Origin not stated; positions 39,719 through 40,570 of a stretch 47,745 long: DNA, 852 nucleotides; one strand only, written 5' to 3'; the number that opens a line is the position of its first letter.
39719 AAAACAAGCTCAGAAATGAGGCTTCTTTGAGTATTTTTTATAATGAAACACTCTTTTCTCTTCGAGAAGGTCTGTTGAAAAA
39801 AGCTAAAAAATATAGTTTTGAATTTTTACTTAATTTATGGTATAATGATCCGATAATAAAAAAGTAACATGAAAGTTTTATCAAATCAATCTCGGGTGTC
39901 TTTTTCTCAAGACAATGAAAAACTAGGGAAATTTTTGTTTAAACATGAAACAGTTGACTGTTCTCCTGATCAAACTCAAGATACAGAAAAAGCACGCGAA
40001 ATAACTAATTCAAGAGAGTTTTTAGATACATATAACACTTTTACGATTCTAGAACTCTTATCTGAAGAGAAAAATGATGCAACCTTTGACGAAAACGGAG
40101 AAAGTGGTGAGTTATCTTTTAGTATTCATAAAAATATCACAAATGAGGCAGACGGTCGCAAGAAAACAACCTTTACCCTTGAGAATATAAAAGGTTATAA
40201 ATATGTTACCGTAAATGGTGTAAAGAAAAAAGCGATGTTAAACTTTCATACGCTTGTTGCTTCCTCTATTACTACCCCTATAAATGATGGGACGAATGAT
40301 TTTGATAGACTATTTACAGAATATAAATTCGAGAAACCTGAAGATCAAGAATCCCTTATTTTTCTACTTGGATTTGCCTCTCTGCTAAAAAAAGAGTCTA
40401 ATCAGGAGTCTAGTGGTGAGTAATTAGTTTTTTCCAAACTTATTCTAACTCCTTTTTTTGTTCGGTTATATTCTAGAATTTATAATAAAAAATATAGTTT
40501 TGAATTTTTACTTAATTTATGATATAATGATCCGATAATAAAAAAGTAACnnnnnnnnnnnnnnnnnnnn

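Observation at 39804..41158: Twin orphan genes share a near-identical promoter, 5' UTR and 24-codon N-terminal module, then diverge completely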

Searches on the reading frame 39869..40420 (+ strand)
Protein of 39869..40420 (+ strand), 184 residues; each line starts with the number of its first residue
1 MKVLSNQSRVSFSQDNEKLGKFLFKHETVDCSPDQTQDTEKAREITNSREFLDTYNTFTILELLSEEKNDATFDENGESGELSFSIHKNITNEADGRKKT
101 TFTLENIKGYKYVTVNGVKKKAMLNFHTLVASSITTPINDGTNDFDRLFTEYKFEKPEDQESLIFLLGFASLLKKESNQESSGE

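Call 8: search_protein_families(library=pfam, proteins=[window:39869-40420:+], max_evalue=10)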
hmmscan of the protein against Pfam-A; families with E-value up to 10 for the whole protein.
window:39869-40420:+ (184 aa): 0 families

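Call 9: search_protein_families(library=ncbifam, proteins=[window:39869-40420:+], max_evalue=10)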
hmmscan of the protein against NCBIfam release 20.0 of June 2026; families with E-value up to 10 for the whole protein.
window:39869-40420:+ (184 aa): 0 families

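Call 12: find_homologous_proteins(query=window:39869-40420:+, max_evalue=0.01)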
Query window:39869-40420:+ (184 aa): 2 proteins with E <= 0.01 among 60 candidates.
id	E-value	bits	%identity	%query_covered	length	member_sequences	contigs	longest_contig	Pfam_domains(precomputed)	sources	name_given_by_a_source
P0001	1.3e-112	391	100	100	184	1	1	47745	-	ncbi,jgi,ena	-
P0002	1.8e-4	40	63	23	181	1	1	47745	-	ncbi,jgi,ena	-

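Call 14: find_encoding_contigs(protein=P0001, flank=3000, max_places=6)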
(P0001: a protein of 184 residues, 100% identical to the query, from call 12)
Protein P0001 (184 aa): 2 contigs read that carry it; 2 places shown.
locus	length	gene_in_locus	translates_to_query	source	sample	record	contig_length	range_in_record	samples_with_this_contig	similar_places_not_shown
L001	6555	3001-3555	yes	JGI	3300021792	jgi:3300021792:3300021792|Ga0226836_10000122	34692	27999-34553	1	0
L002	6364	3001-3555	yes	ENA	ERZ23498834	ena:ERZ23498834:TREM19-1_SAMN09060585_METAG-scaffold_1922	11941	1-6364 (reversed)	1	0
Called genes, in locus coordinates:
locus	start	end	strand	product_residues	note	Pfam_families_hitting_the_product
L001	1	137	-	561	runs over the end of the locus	PF01368:DHH, PF02272:DHHA1 (weak), PF17768:RecJ_OB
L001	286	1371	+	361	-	PF01264:Chorismate_synt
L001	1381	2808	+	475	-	PF00133:tRNA-synt_1, PF01406:tRNA-synt_1e (weak), PF09334:tRNA-synt_1g, PF00133:tRNA-synt_1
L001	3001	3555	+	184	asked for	-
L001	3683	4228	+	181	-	-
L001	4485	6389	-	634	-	PF00456:Transketolase_N, PF13292:DXP_synthase_N, PF00676:E1_dh, PF02779:Transket_pyr, PF02780:Transketolase_C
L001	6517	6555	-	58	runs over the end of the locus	?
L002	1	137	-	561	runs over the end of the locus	PF01368:DHH, PF02272:DHHA1 (weak), PF17768:RecJ_OB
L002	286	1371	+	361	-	PF01264:Chorismate_synt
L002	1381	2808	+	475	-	PF00133:tRNA-synt_1, PF01406:tRNA-synt_1e (weak), PF09334:tRNA-synt_1g, PF00133:tRNA-synt_1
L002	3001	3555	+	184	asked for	-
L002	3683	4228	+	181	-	-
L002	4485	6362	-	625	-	?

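Call 28: search_solved_structures(query=window:39869-40420:+, max_evalue=10)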
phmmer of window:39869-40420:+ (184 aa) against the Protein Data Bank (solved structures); distinct sequences matched with E-value up to 10: 0.

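Call 33: predict_structure(protein=window:39869-40420:+)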
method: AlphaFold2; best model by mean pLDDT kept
length: 184 residues; sequences in the alignment: 1
mean_pLDDT: 38.6   pTM: 0.32
mean pLDDT of the five models: 38.6, 37.4, 36.4, 36.3, 36.2
residues with pLDDT >= 90: 0; 70-90: 3; 50-70: 37; < 50: 144
segments of 3 or more residues with pLDDT < 50: 1-71, 73-78, 125-184
pLDDT, mean of each block of 10 residues (from residue 1): 25 31 30 31 27 30 34 48 53 62 53 59 44 37 36 34 37 29 29
secondary structure, 60 per line:
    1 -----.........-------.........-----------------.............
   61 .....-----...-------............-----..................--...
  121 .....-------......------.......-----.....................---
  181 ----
elements in order: E6-14 E22-30 H48-65 E71-73 E81-92 E98-115 E118-125 E133-138 H145-151 H157-177

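Call 37: find_related_loci(query=A2, collection=viral_contigs, flank=3000)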
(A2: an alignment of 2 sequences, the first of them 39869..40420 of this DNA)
Query A2 (184 aa) in viral_contigs; peptide patterns used: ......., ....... (x = any residue, [..] = any of these).
59 stretches matched a pattern, but none encodes a relative of the query by tblastn (E <= 1e-3).

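Call 38: find_related_loci(query=A2, collection=metagenome_contigs, flank=5000)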
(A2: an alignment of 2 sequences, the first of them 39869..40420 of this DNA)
Query A2 (184 aa) in metagenome_contigs; peptide patterns used: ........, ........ (x = any residue, [..] = any of these).
93 stretches matched a pattern, but none encodes a relative of the query by tblastn (E <= 1e-3).
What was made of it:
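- Tried and rejected: Module peptides back-translated and scanned in the viral and metagenome contigs gave none (calls 37, 38).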

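Call 40: search_protein_families(library=phrogs, proteins=[window:39869-40420:+], max_evalue=1)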
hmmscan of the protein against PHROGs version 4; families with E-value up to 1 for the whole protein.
window:39869-40420:+ (184 aa): 1 family
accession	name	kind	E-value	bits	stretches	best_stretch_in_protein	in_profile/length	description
phrog_6295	-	unknown function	0.25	12.2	0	78-113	27-61/76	-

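Call 41: search_protein_families(library=padloc, proteins=[window:39869-40420:+], max_evalue=1)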
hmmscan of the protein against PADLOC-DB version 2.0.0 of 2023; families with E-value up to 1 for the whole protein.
window:39869-40420:+ (184 aa): 0 families

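Call 47: search_protein_representatives(protein=window:39869-40420:+)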
Query: 184 residues. Proteins with E-value up to 0.001 (for the whole library): 2; up to 1e-10: 1; up to 1e-30: 1. The best 2 are listed.
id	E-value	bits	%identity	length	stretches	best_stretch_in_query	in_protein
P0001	4.0e-113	391.3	100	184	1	1-184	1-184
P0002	5.9e-05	39.5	56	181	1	1-48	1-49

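Call 61: fold_search(model_id=the predicted structure, library=pdb)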
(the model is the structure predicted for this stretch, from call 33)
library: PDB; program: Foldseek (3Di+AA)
matches with E <= 10: 443; with E <= 0.001: 0
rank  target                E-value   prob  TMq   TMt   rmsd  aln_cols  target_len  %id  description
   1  9r2r_B                3.2e-01  0.08  0.14  0.16  14.9       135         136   13  De novo designed M7 protein fold (released 2025-05-14)
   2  7r5v_P                3.6e-01  0.08  0.12  0.11  19.7       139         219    7  Structure of the human CCAN CENP-A alpha-satellite complex (released 2022-04-27)
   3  9asp_B                4.0e-01  0.02  0.10  0.08  21.6       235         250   10  Human Drosha and DGCR8 in complex with Pri-let-7a1 (released 2024-09-04)
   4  3jwd_D                4.3e-01  0.41  0.12  0.12  10.9        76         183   13  Structure of HIV-1 gp120 with gp41-Interactive Region: Layered Architecture and Basis of Conformational Mobility (released 2009-12-29)
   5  9q6c_A                4.5e-01  0.08  0.11  0.10  17.6       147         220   15  Cryo-EM structure of octameric COMMD-like protein MBK5214510 from Flavobacteriaceae bacterium (released 2025-10-01)
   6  3vhx_B                5.6e-01  0.66  0.15  0.26   8.5        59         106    8  The crystal structure of Arf6-MKLP1 (Mitotic kinesin-like protein 1) complex (released 2012-05-16)
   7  3vhx_F                5.9e-01  0.66  0.15  0.27   8.5        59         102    8  The crystal structure of Arf6-MKLP1 (Mitotic kinesin-like protein 1) complex (released 2012-05-16)
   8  2gf6_D                6.3e-01  0.06  0.11  0.16  19.2       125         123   13  CRYSTAL STRUCTURE OF A PUTATIVE THIOESTERASE (SSO2295) FROM SULFOLOBUS SOLFATARICUS AT 1.91 A RESOLUTION (released 2006-04-18)
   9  5iv8_D                6.6e-01  0.10  0.16  0.19  16.3       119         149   13  The LPS Transporter LptDE from Klebsiella pneumoniae, core complex (released 2016-05-18)
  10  6v1a_B                7.0e-01  0.06  0.15  0.15  20.1       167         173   11  immune receptor complex (released 2020-11-25)
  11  4y4s                  7.0e-01  0.04  0.12  0.13  15.8       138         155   12  Crystal Structure of Y75A HasA dimer from Yersinia pseudotuberculosis (released 2015-08-12)
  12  1ozb_A                7.8e-01  0.09  0.18  0.22  14.5       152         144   11  Crystal Structure of SecB complexed with SecA C-terminus (released 2003-10-14)
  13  8jx6_B                8.3e-01  0.08  0.14  0.07  16.9       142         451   13  Deep-Sea Helicase 9 (DSH9) (released 2023-07-26)
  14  3jwd_C                8.8e-01  0.28  0.12  0.12  10.5        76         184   13  Structure of HIV-1 gp120 with gp41-Interactive Region: Layered Architecture and Basis of Conformational Mobility (released 2009-12-29)
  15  1fx3_C                9.3e-01  0.14  0.13  0.17   9.8        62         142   13  CRYSTAL STRUCTURE OF H. INFLUENZAE SECB (released 2000-12-06)
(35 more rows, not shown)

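Call 64: search_dna_similar(query=window:39869-40420:+, collection=phages, mode=protein, max_evalue=1, max_rows=5)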
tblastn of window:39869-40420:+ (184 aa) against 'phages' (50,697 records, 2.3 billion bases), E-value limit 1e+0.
No match.

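Call 76: list_cluster_members(proteins=[P0001, P0002])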
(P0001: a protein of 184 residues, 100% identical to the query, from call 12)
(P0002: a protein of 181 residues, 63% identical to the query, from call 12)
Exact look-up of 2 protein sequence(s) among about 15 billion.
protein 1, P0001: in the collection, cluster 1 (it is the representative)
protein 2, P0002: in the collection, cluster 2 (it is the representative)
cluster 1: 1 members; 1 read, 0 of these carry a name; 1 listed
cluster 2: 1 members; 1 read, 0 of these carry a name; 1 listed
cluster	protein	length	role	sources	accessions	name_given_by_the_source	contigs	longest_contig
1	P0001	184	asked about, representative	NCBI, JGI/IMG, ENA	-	-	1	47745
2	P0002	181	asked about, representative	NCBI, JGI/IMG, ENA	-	-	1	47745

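Call 78: search_dna_similar(query=window:39869-40420:+, collection=plasmids, mode=protein, max_evalue=0.1, max_rows=5)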
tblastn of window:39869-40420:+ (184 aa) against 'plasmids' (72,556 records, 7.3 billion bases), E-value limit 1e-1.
No match.
